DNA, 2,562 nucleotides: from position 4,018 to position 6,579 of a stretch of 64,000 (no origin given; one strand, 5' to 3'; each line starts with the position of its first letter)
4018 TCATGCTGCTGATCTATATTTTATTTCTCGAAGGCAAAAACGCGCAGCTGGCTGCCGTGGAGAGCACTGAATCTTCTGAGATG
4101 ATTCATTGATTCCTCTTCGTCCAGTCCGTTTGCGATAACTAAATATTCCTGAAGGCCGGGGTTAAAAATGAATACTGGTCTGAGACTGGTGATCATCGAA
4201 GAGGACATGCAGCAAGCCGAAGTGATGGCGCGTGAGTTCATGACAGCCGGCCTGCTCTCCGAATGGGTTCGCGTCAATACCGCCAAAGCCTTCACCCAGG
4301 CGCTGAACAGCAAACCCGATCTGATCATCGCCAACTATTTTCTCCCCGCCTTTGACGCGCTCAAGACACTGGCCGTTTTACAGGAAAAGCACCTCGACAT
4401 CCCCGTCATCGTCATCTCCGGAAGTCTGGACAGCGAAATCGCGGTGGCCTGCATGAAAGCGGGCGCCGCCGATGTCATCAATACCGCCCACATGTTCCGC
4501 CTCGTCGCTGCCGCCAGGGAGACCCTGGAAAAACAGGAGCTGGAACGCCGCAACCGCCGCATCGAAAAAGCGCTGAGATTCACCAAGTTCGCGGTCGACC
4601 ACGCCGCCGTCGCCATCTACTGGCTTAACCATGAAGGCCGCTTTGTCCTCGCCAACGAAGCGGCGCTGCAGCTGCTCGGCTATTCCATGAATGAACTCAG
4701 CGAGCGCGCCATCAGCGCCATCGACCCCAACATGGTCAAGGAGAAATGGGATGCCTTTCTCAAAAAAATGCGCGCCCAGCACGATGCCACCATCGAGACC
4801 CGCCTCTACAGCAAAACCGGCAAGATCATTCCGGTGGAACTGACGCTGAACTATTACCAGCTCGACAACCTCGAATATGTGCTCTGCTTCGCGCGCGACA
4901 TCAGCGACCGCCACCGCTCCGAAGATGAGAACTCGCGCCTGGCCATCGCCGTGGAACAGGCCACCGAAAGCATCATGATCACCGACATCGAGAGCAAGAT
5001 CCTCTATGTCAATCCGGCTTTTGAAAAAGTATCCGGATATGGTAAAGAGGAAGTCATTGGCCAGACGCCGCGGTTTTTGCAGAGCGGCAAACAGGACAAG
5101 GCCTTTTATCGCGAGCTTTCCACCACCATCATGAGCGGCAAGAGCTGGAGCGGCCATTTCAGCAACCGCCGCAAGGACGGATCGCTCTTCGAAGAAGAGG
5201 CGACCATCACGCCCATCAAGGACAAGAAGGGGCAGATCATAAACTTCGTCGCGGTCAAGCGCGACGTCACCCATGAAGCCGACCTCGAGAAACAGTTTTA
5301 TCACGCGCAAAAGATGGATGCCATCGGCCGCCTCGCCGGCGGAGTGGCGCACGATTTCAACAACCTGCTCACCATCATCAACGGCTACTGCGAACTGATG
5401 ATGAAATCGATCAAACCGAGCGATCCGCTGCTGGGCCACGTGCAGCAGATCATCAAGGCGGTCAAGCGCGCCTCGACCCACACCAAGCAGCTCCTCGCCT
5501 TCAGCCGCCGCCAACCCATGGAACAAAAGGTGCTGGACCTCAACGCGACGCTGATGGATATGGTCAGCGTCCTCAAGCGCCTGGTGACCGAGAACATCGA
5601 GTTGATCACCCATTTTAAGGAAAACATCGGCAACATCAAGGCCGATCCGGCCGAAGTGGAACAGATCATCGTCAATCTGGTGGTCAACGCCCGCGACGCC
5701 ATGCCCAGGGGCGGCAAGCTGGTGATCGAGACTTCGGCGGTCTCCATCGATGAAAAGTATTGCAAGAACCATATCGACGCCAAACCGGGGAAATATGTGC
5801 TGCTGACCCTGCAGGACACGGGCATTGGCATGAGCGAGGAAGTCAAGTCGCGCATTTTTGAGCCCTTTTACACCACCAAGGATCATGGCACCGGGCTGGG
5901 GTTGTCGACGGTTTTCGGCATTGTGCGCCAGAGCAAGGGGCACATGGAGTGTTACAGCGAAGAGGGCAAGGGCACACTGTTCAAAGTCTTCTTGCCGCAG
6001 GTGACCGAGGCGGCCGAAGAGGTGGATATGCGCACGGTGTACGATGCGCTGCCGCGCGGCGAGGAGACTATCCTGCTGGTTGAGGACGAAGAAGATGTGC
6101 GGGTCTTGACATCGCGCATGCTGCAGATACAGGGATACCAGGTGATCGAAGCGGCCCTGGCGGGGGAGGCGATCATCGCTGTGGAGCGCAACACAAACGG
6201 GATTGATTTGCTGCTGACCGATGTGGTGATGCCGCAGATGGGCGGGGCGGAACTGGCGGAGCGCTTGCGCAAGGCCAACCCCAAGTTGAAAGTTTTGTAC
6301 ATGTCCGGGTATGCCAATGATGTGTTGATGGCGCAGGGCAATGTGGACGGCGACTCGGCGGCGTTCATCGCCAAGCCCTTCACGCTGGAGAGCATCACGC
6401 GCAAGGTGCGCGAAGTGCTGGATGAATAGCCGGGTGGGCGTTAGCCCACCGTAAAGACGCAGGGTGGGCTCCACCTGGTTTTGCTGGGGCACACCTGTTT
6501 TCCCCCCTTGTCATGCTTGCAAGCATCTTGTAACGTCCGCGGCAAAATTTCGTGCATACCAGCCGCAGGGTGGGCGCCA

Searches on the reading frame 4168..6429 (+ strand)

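Call 43: search_protein_families(library=pfam, proteins=[window:4168-6429:+], max_evalue=0.0001)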
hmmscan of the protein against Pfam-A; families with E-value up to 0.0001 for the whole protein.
window:4168-6429:+ (753 aa): 9 families
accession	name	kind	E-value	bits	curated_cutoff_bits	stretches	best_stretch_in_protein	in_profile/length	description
PF13426.13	PAS_9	-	3.2e-32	111.3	27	2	267-368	2-102/103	PAS domain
PF00072.30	Response_reg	-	6.9e-29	100.7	30.2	2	635-747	1-110/111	Response regulator receiver domain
PF00989.32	PAS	-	1.3e-25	90.1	22.6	2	261-367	6-113/113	PAS fold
PF02518.31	HATPase_c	-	7.1e-20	71.9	26.4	1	493-611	2-109/111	Histidine kinase-, DNA gyrase B-, and HSP90-like ATPase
PF08448.16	PAS_4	-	5e-17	62.6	23.1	2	263-370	2-108/110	PAS fold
PF08447.18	PAS_3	-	2.1e-15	57.2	25.6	1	278-363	1-88/89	PAS fold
PF13188.13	PAS_8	-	2.7e-13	49.7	21.8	1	142-190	6-55/65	PAS domain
PF00512.31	HisKA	-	4.9e-08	33.3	26.9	1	387-449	3-64/66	His Kinase A (phospho-acceptor) domain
PF18095.7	PAS_12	-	9.1e-08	32.2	22.6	0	106-227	21-135/153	UPF0242 C-terminal PAS-like domain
